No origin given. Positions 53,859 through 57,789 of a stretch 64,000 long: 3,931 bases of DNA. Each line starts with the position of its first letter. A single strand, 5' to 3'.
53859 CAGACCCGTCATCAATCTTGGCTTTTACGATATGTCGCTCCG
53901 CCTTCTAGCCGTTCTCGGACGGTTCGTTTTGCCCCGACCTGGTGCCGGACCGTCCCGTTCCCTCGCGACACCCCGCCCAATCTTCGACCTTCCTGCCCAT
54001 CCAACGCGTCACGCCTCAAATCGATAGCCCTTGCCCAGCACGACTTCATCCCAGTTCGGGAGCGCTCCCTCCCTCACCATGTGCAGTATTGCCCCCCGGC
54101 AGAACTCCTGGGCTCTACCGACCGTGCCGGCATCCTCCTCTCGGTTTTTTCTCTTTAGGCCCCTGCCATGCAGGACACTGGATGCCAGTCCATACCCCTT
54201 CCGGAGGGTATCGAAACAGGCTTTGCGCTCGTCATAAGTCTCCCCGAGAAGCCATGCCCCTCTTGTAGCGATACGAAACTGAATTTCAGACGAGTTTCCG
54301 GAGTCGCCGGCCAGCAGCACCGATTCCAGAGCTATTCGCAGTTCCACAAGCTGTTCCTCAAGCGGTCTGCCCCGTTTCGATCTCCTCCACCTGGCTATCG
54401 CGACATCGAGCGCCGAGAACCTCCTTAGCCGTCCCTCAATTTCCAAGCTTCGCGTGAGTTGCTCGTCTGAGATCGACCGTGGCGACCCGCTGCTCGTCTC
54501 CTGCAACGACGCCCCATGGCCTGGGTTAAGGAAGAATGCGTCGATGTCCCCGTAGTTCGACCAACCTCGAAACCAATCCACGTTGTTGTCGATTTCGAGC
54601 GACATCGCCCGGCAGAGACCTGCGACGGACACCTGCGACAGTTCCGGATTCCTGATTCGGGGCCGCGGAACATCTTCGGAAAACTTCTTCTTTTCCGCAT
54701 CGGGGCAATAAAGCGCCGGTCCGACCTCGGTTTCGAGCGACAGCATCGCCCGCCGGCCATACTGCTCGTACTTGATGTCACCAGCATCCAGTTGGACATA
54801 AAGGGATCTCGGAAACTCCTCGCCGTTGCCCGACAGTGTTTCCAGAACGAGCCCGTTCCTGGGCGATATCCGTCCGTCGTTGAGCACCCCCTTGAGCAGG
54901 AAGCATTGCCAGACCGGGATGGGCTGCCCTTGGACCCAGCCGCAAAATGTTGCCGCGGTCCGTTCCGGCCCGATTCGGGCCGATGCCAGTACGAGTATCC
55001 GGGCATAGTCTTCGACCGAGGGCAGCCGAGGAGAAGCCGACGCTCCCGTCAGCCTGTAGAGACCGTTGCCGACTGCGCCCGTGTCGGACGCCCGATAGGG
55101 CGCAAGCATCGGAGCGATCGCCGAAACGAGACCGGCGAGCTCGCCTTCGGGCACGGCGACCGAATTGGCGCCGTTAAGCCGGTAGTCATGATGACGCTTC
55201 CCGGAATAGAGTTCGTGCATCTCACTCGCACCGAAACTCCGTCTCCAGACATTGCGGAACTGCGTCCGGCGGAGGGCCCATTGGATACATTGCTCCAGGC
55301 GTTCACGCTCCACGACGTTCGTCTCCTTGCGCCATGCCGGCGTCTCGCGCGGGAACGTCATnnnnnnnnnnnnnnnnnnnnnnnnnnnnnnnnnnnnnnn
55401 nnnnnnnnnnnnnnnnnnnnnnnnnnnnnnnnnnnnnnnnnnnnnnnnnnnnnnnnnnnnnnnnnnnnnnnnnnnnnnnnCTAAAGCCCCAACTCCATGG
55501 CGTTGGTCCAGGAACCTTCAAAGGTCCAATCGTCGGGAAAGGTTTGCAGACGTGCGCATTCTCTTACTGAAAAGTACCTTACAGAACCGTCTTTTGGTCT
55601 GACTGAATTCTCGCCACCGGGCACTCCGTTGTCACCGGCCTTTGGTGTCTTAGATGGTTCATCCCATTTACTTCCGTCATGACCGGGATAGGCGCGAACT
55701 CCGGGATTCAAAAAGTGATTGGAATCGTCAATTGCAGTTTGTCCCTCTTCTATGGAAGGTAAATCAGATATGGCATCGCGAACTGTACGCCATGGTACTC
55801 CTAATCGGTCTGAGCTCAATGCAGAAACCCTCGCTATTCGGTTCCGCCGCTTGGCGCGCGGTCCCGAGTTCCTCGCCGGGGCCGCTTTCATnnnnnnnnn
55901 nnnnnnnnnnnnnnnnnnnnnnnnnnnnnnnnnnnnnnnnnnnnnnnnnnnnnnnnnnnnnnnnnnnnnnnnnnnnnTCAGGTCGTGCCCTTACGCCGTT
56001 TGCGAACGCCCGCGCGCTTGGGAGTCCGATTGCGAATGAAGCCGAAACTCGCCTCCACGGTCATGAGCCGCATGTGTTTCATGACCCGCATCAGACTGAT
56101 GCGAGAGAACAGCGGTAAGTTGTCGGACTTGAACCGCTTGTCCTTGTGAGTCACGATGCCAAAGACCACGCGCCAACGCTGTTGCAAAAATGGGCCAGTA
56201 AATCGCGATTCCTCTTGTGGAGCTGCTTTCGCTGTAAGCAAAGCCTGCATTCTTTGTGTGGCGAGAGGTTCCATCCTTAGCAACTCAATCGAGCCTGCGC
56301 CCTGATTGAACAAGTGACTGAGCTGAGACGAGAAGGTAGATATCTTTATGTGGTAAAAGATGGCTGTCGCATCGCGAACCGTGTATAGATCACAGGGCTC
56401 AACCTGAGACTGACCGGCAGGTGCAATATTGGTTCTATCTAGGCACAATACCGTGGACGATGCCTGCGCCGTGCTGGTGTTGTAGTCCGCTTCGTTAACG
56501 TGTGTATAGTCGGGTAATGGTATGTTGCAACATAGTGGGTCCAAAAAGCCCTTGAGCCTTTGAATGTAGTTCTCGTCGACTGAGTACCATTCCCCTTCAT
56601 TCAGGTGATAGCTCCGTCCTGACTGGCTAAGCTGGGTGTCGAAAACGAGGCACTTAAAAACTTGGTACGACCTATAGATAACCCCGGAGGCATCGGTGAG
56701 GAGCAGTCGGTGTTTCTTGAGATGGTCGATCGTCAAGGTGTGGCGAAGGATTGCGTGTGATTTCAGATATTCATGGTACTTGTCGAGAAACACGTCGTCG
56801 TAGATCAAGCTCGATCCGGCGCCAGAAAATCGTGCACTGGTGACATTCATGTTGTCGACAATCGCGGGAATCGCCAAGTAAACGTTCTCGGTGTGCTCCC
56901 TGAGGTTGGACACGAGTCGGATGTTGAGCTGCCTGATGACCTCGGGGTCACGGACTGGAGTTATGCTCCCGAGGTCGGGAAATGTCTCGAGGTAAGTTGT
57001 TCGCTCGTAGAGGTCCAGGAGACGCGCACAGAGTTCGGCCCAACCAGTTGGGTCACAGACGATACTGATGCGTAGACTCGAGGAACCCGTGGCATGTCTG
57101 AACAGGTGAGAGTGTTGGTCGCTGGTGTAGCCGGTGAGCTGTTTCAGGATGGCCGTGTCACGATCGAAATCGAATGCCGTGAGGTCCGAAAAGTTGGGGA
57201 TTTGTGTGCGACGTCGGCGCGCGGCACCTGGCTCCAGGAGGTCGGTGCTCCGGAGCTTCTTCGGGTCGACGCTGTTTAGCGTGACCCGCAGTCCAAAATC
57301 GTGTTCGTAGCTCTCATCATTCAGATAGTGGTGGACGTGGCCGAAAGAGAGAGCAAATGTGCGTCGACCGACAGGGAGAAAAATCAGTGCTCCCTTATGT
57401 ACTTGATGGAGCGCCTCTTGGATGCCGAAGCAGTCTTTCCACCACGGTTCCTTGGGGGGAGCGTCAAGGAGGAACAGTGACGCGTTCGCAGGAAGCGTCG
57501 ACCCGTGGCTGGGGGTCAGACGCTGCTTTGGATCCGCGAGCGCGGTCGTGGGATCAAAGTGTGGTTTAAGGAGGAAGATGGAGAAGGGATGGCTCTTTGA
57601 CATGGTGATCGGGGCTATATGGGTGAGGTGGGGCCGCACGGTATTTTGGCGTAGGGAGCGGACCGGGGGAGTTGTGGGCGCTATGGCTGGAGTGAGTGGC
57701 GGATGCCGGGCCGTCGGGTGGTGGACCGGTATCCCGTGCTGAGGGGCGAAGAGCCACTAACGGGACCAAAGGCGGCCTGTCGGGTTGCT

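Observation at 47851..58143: About 10-kb defence-type gene set bracketed by 2-kb, about 98% identical direct repeats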

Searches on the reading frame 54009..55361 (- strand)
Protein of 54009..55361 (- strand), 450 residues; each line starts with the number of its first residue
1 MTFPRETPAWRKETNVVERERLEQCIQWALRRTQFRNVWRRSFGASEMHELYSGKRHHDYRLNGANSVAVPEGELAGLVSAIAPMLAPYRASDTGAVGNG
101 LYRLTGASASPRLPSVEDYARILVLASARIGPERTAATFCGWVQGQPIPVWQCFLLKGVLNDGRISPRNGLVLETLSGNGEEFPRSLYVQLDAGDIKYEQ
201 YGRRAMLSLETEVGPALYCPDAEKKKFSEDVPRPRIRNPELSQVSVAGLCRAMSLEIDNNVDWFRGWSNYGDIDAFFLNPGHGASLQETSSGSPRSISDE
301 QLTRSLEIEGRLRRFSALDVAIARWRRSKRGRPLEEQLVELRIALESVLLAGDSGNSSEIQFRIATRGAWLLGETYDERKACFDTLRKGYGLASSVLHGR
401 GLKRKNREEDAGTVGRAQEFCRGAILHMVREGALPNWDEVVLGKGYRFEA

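Call 5: search_protein_families(library=pfam, proteins=[window:54009-55361:-], max_evalue=0.01)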
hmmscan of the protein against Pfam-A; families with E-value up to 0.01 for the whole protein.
window:54009-55361:- (450 aa): 0 families

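Call 6: search_protein_families(library=padloc, proteins=[window:54009-55361:-], max_evalue=0.01)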
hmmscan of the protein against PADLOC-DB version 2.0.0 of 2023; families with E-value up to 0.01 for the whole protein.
window:54009-55361:- (450 aa): 0 families

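Call 35: search_protein_families(library=ncbifam, proteins=[window:54009-55361:-], max_evalue=0.01)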
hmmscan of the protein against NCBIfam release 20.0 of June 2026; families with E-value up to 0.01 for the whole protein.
window:54009-55361:- (450 aa): 0 families

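Call 36: find_homologous_proteins(query=window:54009-55361:-, max_evalue=0.001)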
Query window:54009-55361:- (450 aa): 219 proteins with E <= 0.001 among 8000 candidates; the best 120 are listed.
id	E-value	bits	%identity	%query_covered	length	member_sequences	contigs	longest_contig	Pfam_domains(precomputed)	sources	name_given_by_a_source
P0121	0.0e+0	1027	100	100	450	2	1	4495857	-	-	-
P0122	6.9e-269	910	93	96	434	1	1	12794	-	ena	-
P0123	3.1e-260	882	89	96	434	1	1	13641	-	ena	-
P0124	2.7e-251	852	88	96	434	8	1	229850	-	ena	-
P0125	1.3e-245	834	86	96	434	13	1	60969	-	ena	-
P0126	2.7e-238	809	83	96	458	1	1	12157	-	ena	-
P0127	1.9e-236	803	83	96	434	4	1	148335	-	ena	-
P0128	8.4e-234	795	81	96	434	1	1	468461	-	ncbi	-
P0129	1.4e-233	794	82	96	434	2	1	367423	-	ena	-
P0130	3.8e-232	789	81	95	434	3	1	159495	-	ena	-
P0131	2.3e-231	787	82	96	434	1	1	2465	-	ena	-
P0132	1.1e-227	774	80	96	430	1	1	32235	-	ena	-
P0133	1.3e-224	764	81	96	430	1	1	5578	-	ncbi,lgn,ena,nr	ncbi:MAG: hypothetical protein OXU75_10795 [Deltaproteobacteria bacterium]|nr:hypothetical protein [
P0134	1.9e-224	764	80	96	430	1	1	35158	-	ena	-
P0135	4.3e-223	759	79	96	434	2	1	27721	-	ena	-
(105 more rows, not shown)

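Call 62: predict_structure(alignment_id=A2)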
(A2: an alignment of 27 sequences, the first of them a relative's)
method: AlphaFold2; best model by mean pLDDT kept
length: 450 residues; sequences in the alignment: 27
mean_pLDDT: 85.2   pTM: 0.82
mean pLDDT of the five models: 85.2, 84.7, 69.1, 63.1, 55.4
residues with pLDDT >= 90: 225; 70-90: 167; 50-70: 39; < 50: 19
segments of 3 or more residues with pLDDT < 50: 1-8, 225-229, 445-450
pLDDT, mean of each block of 10 residues (from residue 1): 44 72 95 95 96 89 94 96 94 89 80 93 97 95 87 90 66 84 84 69 88 85 54 72 86 93 90 90 78 83 91 89 92 88 93 71 92 93 96 89 88 95 95 83 50
secondary structure, 60 per line:
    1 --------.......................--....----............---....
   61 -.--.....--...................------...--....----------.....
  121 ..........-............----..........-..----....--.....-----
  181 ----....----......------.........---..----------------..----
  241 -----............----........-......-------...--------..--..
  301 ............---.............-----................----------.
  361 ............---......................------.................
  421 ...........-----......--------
elements in order: H9-31 E34-37 E42-44 H45-53 H57-60 H72-89 E97-99 H102-105 H116-130 H132-143 E148-157 E165-168 E171-175 H185-188 H193-198 E205-213 H246-257 E262-269 H271-276 E284-286 H299-312 H316-328 H334-349 H360-372 H376-397 H404-431 H437-442

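Call 64: fold_search(model_id=the predicted structure, library=pdb)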
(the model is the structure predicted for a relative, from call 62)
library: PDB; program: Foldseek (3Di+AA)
matches with E <= 10: 197; with E <= 0.001: 0
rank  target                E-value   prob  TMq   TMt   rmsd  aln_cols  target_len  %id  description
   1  3ols_A                8.9e-01  0.13  0.10  0.16  11.8       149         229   15  Crystal structure of estrogen receptor beta ligand binding domain (released 2010-11-17)
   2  7n9o_A                1.2e+00  0.11  0.11  0.17  10.8       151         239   14  Estrogen Receptor Alpha Ligand Binding Domain in Complex with Aliphatic SERD S-C10(15) (released 2022-07-06)
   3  2qtu_A                1.5e+00  0.16  0.10  0.17  11.1       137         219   13  Estrogen receptor beta ligand-binding domain complexed to a benzopyran ligand (released 2007-10-30)
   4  6uth_a                1.6e+00  0.16  0.14  0.23  16.4       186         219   14  Allosteric coupling between alpha-rings of 20S proteasome, 20S proteasome singly capped with a PA26/E102A_PANc, togeth (released 2020-09-09)
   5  3wj5_B                1.6e+00  0.10  0.08  0.12  14.1       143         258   11  Crystal structure of PPARgamma ligand binding domain in complex with triphenyltin (released 2014-10-15)
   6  3ipm_O                1.8e+00  0.15  0.13  0.22  16.3       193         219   13  Crystal Structure of Archaeal 20S Proteasome in Complex with the C-terminus of PAN (released 2009-12-29)
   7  5cwf_A                1.8e+00  0.09  0.09  0.18  15.0       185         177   14  Crystal structure of de novo designed helical repeat protein DHR8 (released 2015-12-16)
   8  9g25_I                1.9e+00  0.08  0.09  0.14  18.9       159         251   12  snR30 snoRNP - State 1 - Utp23-Krr1-deltaC3 (released 2025-06-18)
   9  2xct_S                1.9e+00  0.02  0.09  0.07  24.4       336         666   10  The twinned 3.35A structure of S. aureus Gyrase complex with Ciprofloxacin and DNA (released 2010-08-25)
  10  7rs2_C                1.9e+00  0.10  0.12  0.17  10.8       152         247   12  Crystal Structure of the ER-alpha Ligand-binding Domain (L372S, L536S) in complex with DMERI-23 (released 2021-09-08)
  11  7rs9_A                1.9e+00  0.08  0.11  0.17  10.7       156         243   13  Crystal Structure of the ER-alpha Ligand-binding Domain (L372S, L536S) in complex with DMERI-25 (released 2021-09-08)
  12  5u3u_B                1.9e+00  0.04  0.09  0.13  18.0       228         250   12  Human PPARdelta ligand-binding domain in complexed with specific agonist 5 (released 2017-03-22)
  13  8sjh_C                2.0e+00  0.30  0.13  0.41   8.1       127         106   13  Zn-Bound Structure of Computationally Designed Homotrimer TP1 (released 2023-07-05)
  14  3jbi_V                2.1e+00  0.33  0.15  0.41   9.3       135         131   13  MDFF model of the vinculin tail domain bound to F-actin (released 2015-11-04)
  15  3wfo_B                2.1e+00  0.15  0.16  0.16  12.6       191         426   12  tRNA processing enzyme (apo form 1) (released 2014-01-01)
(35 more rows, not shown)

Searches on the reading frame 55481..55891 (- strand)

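Call 10: search_protein_families(library=pfam, proteins=[window:55481-55891:-], max_evalue=0.01)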
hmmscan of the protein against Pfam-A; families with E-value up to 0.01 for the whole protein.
window:55481-55891:- (136 aa): 1 family
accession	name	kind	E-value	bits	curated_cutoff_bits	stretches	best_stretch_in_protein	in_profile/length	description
PF00145.23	DNA_methylase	-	5.1e-07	29.9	22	1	80-129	256-300/324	C-5 cytosine-specific DNA methylase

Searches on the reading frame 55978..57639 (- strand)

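Call 5: search_protein_families(library=pfam, proteins=[window:55978-57639:-], max_evalue=0.01)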
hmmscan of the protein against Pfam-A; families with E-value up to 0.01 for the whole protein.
window:55978-57639:- (553 aa): 1 family
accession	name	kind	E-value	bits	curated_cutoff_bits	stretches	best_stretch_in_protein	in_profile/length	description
PF19614.4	DUF6119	-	1.3e-135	453.5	27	1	19-535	1-523/524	Family of unknown function (DUF6119)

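Call 6: search_protein_families(library=padloc, proteins=[window:55978-57639:-], max_evalue=0.01)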
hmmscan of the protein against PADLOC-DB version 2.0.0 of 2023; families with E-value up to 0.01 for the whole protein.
window:55978-57639:- (553 aa): 0 families

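Call 35: search_protein_families(library=ncbifam, proteins=[window:55978-57639:-], max_evalue=0.01)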
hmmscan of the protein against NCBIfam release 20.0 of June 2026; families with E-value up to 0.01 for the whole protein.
window:55978-57639:- (553 aa): 1 family
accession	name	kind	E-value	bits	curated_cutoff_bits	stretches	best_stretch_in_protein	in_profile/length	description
TIGR04141.1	TIGR04141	subfamily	2.4e-129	432.1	35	1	19-535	1-516/516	TIGR04141 family sporadically distributed protein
